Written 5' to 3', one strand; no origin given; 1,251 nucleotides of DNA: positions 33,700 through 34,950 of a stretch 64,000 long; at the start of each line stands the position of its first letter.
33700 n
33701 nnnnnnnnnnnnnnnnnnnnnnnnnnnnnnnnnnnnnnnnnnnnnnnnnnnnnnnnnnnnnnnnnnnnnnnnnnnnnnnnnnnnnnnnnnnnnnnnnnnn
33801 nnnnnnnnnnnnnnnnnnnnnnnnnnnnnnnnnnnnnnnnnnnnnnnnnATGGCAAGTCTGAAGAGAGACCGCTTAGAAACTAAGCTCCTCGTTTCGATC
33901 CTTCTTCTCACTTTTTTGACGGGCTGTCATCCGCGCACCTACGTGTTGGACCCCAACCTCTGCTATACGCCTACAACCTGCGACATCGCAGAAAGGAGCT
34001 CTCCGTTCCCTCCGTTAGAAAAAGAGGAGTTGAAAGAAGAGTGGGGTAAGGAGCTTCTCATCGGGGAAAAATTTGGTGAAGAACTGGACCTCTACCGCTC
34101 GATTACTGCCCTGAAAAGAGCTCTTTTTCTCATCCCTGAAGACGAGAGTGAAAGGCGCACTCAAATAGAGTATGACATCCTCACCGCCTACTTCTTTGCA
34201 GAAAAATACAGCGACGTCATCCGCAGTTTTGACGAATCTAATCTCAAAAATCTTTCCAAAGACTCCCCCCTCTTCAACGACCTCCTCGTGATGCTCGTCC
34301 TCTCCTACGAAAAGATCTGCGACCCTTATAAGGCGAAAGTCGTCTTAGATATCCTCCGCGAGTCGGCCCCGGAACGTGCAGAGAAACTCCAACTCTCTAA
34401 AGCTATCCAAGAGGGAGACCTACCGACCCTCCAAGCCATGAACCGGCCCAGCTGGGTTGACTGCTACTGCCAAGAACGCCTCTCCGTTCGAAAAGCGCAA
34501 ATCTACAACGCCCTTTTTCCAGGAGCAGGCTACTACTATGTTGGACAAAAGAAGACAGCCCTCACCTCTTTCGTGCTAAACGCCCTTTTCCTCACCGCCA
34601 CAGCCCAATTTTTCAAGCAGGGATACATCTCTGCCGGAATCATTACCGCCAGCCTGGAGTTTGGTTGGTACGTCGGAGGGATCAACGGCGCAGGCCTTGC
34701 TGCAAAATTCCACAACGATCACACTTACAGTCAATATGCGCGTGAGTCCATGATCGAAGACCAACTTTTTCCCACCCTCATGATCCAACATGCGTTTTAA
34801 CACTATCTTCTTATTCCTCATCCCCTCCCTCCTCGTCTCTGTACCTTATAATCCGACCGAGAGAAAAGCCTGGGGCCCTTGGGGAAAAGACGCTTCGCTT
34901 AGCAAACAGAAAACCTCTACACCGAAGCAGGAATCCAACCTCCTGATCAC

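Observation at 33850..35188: TPR-like lipoprotein and a cysteine-less YidD-like protein translationally coupled to the secretin: a candidate pilotin/assembly module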

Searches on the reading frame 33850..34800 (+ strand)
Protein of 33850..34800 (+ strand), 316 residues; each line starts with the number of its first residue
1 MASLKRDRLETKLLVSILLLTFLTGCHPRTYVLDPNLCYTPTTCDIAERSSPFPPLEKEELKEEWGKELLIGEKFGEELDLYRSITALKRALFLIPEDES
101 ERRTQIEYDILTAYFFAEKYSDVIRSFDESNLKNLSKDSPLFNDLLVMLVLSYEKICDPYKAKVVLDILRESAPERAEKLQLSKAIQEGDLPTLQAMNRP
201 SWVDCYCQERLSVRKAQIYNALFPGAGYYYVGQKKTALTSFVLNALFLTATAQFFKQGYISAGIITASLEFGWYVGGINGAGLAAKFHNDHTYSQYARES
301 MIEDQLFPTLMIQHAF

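Call 3: search_protein_families(library=pfam, proteins=[window:33850-34800:+], max_evalue=1)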
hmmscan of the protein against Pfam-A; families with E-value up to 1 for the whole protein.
window:33850-34800:+ (316 aa): 0 families

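Call 4: search_protein_families(library=ncbifam, proteins=[window:33850-34800:+], max_evalue=1)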
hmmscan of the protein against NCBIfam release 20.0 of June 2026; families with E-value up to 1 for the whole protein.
window:33850-34800:+ (316 aa): 0 families

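Call 5: find_homologous_proteins(query=window:33850-34800:+, max_evalue=0.001)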
Query window:33850-34800:+ (316 aa): 611 proteins with E <= 0.001 among 4167 candidates; the best 120 are listed.
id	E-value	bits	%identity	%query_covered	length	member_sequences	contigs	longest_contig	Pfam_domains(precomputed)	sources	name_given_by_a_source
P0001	1.8e-209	712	100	100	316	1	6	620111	-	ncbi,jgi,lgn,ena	-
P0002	1.9e-94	334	50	97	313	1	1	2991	-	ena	-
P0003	5.4e-94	333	51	97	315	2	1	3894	-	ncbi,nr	ncbi:MAG: tetratricopeptide repeat protein [Chlamydiia bacterium]|nr:tetratricopeptide repeat protei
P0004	1.4e-93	331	50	93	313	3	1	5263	-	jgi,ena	-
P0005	1.2e-92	328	52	93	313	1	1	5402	-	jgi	-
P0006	2.8e-90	321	49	96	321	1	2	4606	-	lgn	-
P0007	3.6e-90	320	50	95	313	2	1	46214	-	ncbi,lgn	-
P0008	7.3e-90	319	51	94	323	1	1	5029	-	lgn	-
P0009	1.7e-89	318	50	97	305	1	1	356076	-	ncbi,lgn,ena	-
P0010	1.1e-88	315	49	96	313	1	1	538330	-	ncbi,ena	-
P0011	1.4e-87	312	47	97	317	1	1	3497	-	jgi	jgi:hypothetical protein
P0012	2.1e-86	308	48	95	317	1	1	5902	-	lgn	-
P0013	3.9e-86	307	49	97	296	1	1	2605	-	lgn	-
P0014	4.1e-86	307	48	97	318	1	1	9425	-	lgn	-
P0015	4.2e-86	307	47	98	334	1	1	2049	-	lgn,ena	-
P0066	3.8e-81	291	45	96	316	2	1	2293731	-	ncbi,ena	-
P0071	6.6e-81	290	45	98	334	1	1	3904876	-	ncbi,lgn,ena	-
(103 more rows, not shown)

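Call 6: find_encoding_contigs(protein=P0001, flank=8000, max_places=3)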
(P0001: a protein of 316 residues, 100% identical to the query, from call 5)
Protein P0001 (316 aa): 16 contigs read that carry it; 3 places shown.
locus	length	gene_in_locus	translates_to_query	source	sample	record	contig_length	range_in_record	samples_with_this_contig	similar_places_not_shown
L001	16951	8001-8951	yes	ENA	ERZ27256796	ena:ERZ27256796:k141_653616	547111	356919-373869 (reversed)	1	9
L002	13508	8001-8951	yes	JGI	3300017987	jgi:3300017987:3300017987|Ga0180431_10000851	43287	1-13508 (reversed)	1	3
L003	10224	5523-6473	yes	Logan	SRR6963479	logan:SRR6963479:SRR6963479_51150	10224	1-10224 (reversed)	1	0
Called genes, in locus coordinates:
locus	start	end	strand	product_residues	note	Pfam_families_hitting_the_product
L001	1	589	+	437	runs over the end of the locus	PF02874:ATP-synt_ab_N (weak), PF00006:ATP-synt_ab, PF18269:T3SS_ATPase_C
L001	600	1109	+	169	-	-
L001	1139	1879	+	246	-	-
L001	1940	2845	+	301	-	-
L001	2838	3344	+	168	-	PF28396:SepQ_C, PF01052:FliMN_C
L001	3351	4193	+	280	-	PF00069:Pkinase, PF07714:PK_Tyr_Ser-Thr, PF03109:ABC1 (faint)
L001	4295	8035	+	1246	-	PF21305:type_II_gspD_N0, PF03958:Secretin_N, PF00263:Secretin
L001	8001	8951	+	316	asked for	-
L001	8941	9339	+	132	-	PF01809:YidD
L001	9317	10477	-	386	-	PF06785:UPF0242, PF18095:PAS_12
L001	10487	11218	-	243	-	-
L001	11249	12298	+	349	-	PF04464:Glyphos_transf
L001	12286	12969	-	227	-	PF00483:NTP_transferase (weak), PF12804:NTP_transf_3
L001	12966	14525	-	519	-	PF02129:Peptidase_S15, PF08530:PepX_C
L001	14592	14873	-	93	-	PF01649:Ribosomal_S20p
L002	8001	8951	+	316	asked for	-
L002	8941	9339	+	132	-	PF01809:YidD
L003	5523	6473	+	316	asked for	-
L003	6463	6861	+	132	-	PF01809:YidD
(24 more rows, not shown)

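Call 7: find_encoding_contigs(protein=P0066, flank=8000, max_places=2)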
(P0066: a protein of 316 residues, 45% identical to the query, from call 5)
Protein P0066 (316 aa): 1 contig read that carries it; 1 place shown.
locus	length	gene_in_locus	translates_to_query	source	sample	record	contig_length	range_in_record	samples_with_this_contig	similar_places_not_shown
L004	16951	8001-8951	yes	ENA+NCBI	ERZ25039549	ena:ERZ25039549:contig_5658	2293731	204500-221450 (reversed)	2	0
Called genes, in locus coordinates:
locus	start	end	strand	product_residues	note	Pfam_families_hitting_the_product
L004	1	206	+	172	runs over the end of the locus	PF02050:FliJ (weak), PF16789:YscO-like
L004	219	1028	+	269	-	-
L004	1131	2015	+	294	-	-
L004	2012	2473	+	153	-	PF28396:SepQ_C, PF01052:FliMN_C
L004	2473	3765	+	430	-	PF00069:Pkinase, PF07714:PK_Tyr_Ser-Thr, PF03109:ABC1, PF06293:Kdo (faint)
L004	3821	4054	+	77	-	-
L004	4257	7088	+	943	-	PF21305:type_II_gspD_N0, PF03958:Secretin_N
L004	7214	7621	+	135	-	PF00263:Secretin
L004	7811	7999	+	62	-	-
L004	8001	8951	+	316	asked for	-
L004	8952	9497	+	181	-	PF01809:YidD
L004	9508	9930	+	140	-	-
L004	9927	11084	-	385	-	PF06785:UPF0242, PF18095:PAS_12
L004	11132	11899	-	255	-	-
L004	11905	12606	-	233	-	PF08530:PepX_C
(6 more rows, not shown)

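Call 8: find_encoding_contigs(protein=P0071, flank=8000, max_places=2)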
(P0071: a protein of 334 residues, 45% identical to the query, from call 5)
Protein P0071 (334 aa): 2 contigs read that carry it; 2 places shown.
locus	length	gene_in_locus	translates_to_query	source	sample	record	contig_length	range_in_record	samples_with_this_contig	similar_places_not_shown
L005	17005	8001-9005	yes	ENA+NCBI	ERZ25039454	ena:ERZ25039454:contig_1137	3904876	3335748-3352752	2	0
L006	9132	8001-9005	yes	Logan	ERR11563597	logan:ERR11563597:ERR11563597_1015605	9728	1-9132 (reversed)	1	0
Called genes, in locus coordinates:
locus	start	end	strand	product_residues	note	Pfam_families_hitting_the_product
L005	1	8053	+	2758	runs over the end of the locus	PF21305:type_II_gspD_N0, PF03958:Secretin_N (weak), PF00263:Secretin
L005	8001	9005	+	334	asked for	-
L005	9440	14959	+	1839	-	PF20148:DUF6531, PF25023:TEN_YD-shell, PF05593:RHS_repeat (weak), PF25023:TEN_YD-shell, PF05593:RHS_repeat (weak)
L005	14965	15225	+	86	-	-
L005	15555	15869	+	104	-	-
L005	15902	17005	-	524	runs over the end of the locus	PF13007:LZ_Tnp_IS66, PF13005:zf-IS66 (weak), PF03050:DDE_Tnp_IS66, PF13817:DDE_Tnp_IS66_C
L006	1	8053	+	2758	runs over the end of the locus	PF21305:type_II_gspD_N0, PF03958:Secretin_N (weak), PF00263:Secretin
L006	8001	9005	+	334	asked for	-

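Call 14: find_related_loci(query=A1, collection=genome_contigs, flank=6000)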
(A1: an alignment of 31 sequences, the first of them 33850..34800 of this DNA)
Query A1 (316 aa) in genome_contigs; peptide patterns used: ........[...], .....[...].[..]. (x = any residue, [..] = any of these).
342 stretches matched a pattern; 157 encode a relative of the query (tblastn E <= 1e-3); the best 80 are kept; 80 distinct loci.
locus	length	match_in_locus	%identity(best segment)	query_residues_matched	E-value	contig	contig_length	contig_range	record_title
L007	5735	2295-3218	50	14-316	3e-97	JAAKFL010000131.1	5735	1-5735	MAG: Chlamydiae bacterium isolate K940_chlam_3 K940chlam3_131, whole genome shotgun sequence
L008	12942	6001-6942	49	1-316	8e-96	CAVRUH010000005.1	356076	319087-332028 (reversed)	MAG: Waddliaceae bacterium isolate MFD02248.bin.2.105 genome assembly, contig: contig_49462, whole genome shotgun sequen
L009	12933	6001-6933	49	14-316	2e-94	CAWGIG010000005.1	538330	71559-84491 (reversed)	MAG: Waddliaceae bacterium isolate MFD09671.bin.1.120 genome assembly, contig: contig_8014, whole genome shotgun sequenc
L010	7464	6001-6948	48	8-316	5e-92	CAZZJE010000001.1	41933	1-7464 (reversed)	MAG TPA_asm: uncultured bacterium isolate SRP287051_co2_149 genome assembly, contig: NODE_2027_length_41933_cov_5.911648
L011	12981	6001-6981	47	2-316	2e-95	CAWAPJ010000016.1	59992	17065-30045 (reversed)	MAG: Waddliaceae bacterium isolate MFD02923.bin.2.37 genome assembly, contig: contig_16810, whole genome shotgun sequenc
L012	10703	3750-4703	46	8-316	6e-92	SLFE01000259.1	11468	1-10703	MAG: Waddliaceae bacterium isolate CSSed162cmB_602 CSSed16-2cmB-19784, whole genome shotgun sequence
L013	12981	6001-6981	45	2-316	2e-91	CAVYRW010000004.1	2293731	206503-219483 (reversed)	MAG: Waddliaceae bacterium isolate MFD05684.bin.1.376 genome assembly, contig: contig_5658, whole genome shotgun sequenc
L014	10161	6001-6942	45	11-316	5e-89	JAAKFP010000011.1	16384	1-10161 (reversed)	MAG: Chlamydiae bacterium isolate K940_chlam_7 K940chlam7_11, whole genome shotgun sequence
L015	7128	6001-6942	46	11-316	2e-88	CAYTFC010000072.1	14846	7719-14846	MAG TPA_asm: uncultured bacterium isolate SRP062349_co2_74 genome assembly, contig: NODE_2200_length_14846_cov_43.534176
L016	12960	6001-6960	46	3-316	2e-87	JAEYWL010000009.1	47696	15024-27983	MAG: Verrucomicrobia bacterium isolate OH_CBlB_266 k127_2550334, whole genome shotgun sequence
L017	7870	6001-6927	45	14-316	3e-87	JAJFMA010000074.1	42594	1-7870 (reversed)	MAG: Chlamydiae bacterium isolate OFTM375 OFTM375_73, whole genome shotgun sequence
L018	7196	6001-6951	45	8-316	9e-87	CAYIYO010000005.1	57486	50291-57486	MAG TPA_asm: uncultured bacterium isolate ERP123247_co1_143 genome assembly, contig: NODE_259_length_57486_cov_21.559506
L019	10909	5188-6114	46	13-316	7e-86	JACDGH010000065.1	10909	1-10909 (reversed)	MAG: Parachlamydiaceae bacterium isolate MGR_bin407 SD2908_NODE_2705_length_10909_cov_0.936654, whole genome shotgun seq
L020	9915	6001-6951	43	8-316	5e-85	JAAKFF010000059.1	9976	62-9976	MAG: Chlamydiae bacterium isolate K1060_chlam_2 K1060chlam2_59, whole genome shotgun sequence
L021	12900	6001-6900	47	25-316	5e-85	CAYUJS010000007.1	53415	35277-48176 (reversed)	MAG TPA_asm: uncultured bacterium isolate SRP287051_co2_68 genome assembly, contig: NODE_1387_length_53415_cov_7.623707,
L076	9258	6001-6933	41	13-316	2e-75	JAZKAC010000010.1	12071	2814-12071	MAG: Chlamydiota bacterium isolate ADI_H3L2_1_122_18_3-bin005_1 ADIH3L21_B005_1_000000000010, whole genome shotgun seque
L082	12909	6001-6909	42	18-315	1e-73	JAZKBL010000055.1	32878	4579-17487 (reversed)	MAG: Chlamydiota bacterium isolate ADI_H3L2_1_122_18_3-bin080 ADIH3L21_B080_0_000000000055, whole genome shotgun sequenc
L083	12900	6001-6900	43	25-316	2e-73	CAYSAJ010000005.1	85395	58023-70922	MAG TPA_asm: uncultured bacterium isolate SRP302895_co1_370 genome assembly, contig: NODE_517_length_85395_cov_6.124022,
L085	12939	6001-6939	40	12-316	2e-73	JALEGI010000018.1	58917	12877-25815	MAG: Simkaniaceae bacterium isolate CC_bin22 k97_187132, whole genome shotgun sequence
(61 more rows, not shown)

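Call 22: search_protein_representatives(alignment_id=A1)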
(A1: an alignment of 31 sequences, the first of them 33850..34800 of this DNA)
Query: 31 sequences, 321 profile positions. Proteins with E-value up to 0.001 (for the whole library): 2893; up to 1e-10: 1012; up to 1e-30: 185. The best 150 are listed.
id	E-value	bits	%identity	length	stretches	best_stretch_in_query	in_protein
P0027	4.2e-142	489.4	-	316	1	10-321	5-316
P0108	4.5e-138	476.2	-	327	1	5-321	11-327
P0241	5.8e-136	469.2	-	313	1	10-321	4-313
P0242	1.4e-135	468.0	-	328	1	10-321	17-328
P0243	2.0e-132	457.6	-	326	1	6-321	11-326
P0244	2.2e-130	450.9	-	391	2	10-217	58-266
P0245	1.5e-128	444.9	-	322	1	8-321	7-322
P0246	7.6e-125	432.7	-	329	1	10-321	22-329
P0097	1.6e-124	431.7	-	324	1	7-321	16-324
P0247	1.2e-123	428.8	-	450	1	10-321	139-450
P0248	4.5e-122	423.6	-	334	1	8-321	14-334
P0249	2.6e-120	417.8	-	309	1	12-321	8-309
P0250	3.1e-119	414.3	-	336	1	12-321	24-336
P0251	4.6e-119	413.7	-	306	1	17-321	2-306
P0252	4.1e-117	407.3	-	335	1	13-321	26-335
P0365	4.7e-65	236.2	-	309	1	31-321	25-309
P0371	2.3e-63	230.7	-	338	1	13-320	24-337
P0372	3.3e-62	226.9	-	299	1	56-312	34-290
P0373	1.6e-61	224.6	-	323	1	11-318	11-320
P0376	3.6e-60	220.2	-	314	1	54-321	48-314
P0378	3.4e-58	213.7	-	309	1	38-321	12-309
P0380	7.9e-58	212.5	-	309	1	51-311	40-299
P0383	9.7e-53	195.8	-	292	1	48-309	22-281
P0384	1.2e-51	192.2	-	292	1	53-309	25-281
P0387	3.1e-50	187.5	-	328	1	11-317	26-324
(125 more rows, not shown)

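Call 23: list_cluster_members(proteins=[P0383, P0384, P0380, P0378, P0376, P0372, P0387, P0373, P0371, P0365])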
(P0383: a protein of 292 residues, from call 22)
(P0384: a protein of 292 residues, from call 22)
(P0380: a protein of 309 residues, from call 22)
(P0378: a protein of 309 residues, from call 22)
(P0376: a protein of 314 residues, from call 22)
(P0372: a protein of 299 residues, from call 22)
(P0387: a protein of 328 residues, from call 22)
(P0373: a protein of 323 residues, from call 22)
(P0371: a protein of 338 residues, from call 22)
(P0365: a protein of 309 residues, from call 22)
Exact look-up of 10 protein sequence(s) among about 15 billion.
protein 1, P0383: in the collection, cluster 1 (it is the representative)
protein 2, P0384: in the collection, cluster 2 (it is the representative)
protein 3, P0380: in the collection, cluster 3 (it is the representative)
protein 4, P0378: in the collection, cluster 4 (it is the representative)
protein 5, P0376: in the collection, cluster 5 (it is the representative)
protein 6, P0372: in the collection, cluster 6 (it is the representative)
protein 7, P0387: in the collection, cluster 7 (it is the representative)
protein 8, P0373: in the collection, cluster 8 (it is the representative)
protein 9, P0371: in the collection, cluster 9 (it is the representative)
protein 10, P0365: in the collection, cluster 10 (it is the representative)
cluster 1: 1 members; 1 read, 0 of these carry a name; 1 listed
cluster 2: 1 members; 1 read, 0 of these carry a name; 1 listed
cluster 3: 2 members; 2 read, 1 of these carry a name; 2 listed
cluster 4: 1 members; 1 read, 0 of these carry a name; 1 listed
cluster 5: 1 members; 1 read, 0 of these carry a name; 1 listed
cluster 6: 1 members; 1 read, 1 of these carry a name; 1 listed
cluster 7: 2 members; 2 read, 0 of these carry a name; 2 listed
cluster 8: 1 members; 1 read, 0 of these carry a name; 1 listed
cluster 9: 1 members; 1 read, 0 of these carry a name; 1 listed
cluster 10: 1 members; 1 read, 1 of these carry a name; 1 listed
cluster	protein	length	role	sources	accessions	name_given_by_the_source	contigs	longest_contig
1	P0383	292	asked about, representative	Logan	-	-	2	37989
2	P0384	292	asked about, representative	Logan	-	-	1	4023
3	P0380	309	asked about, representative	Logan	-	-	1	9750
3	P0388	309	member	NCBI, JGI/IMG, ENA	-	hypothetical protein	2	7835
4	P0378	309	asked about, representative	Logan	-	-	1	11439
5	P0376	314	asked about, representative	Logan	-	-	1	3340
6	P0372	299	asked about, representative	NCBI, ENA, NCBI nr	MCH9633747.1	MAG: hypothetical protein S4CHLAM7_04800 [Chlamydiae bacterium] | hypothetical protein [Chlamydiota bacterium]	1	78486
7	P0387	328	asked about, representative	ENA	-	-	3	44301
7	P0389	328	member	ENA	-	-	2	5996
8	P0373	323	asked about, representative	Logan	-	-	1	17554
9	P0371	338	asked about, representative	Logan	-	-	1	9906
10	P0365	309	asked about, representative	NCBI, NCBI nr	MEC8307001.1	MAG: hypothetical protein VXZ72_04050 [Chlamydiota bacterium] | hypothetical protein [Chlamydiota bacterium]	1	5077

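Call 25: predict_structure(alignment_id=A1)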
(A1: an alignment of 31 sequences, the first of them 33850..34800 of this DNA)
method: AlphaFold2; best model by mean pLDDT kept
length: 316 residues; sequences in the alignment: 31
mean_pLDDT: 89.6   pTM: 0.75
mean pLDDT of the five models: 89.6, 85.3, 85.1, 81.1, 80.1
residues with pLDDT >= 90: 208; 70-90: 85; 50-70: 20; < 50: 3
segments of 3 or more residues with pLDDT < 50: none
pLDDT, mean of each block of 10 residues (from residue 1): 65 88 60 70 82 94 98 94 97 97 96 95 98 93 96 96 97 94 89 81 87 93 94 94 94 96 93 87 91 89 87 77
secondary structure, 60 per line:
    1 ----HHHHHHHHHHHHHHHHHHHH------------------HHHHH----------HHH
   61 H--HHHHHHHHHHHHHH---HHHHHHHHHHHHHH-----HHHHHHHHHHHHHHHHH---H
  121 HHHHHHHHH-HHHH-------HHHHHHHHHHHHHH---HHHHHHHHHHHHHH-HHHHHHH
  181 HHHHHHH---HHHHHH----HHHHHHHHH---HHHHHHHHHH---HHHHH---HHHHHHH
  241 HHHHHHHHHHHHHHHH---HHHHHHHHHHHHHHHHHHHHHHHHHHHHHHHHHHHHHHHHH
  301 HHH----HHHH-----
elements in order: H5-24 H43-47 H58-61 H64-77 H81-94 H100-116 H120-129 H131-134 H142-155 H159-172 H174-187 H191-196 H201-209 H213-222 H226-230 H234-256 H260-303 H308-311

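Call 32: fold_search(model_id=the predicted structure, library=pdb)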
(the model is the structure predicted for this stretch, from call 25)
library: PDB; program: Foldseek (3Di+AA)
matches with E <= 10: 798; with E <= 0.001: 0
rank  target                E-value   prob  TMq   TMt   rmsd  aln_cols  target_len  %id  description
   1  8chy                  1.2e-02  1.00  0.33  0.38  15.9       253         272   17  Crystal structure of an 8-repeat consensus TPR superhelix with Zinc. (released 2024-02-21)
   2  6yxx_BF               4.5e-02  0.99  0.29  0.27  22.9       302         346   12  State A of the Trypanosoma brucei mitoribosomal large subunit assembly intermediate (released 2020-10-14)
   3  4i1a_A                4.7e-02  1.00  0.35  0.39  15.9       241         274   12  Crystal Structure of the Apo Form of RapI (released 2013-04-03)
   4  9qhc_A                4.7e-02  1.00  0.34  0.38  20.4       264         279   15  Crystal structure of 8-repeat CTPR protein with eliminated coordination sites (released 2025-10-22)
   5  7obi_B                5.6e-02  1.00  0.34  0.73   3.4       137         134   17  Consensus tetratricopeptide repeat protein type RV4 (released 2022-02-23)
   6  2yhc                  5.8e-02  1.00  0.31  0.46  16.7       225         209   12  Structure of BamD from E. coli (released 2011-06-01)
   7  8rtc_B                6.1e-02  0.96  0.25  0.23  20.2       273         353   15  Rap from bacteriophage Phi3T in presence of pheromone RGHTS (released 2024-07-24)
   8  3kd7_A                6.4e-02  1.00  0.30  0.86   2.1       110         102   18  Designed TPR module (CTPR390) in complex with its peptide-ligand (Hsp90 peptide) (released 2010-02-02)
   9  8rst_A                6.4e-02  0.98  0.27  0.24  20.0       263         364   16  Rap from bacteriophage Phi3T in presence of pheromone SRGHTS (released 2024-07-24)
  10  6t3h_B                7.3e-02  1.00  0.35  0.31  15.3       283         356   12  Structure of the Rap conjugation gene regulator of the plasmid pLS20 in apo form (released 2020-06-24)
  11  3q15_A                7.3e-02  0.99  0.36  0.32  17.7       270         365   13  Crystal Structure of RapH complexed with Spo0F (released 2011-02-23)
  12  3q15_B                7.3e-02  0.99  0.35  0.34  17.8       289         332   13  Crystal Structure of RapH complexed with Spo0F (released 2011-02-23)
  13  3uq3_A                7.3e-02  0.99  0.32  0.38  21.7       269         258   12  TPR2AB-domain:pHSP90-complex of yeast Sti1 (released 2012-01-18)
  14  6t3h_A                7.6e-02  0.99  0.34  0.31  16.3       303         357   14  Structure of the Rap conjugation gene regulator of the plasmid pLS20 in apo form (released 2020-06-24)
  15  3qky                  7.9e-02  0.99  0.30  0.37  18.3       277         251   11  Crystal structure of Rhodothermus marinus BamD (released 2011-04-20)
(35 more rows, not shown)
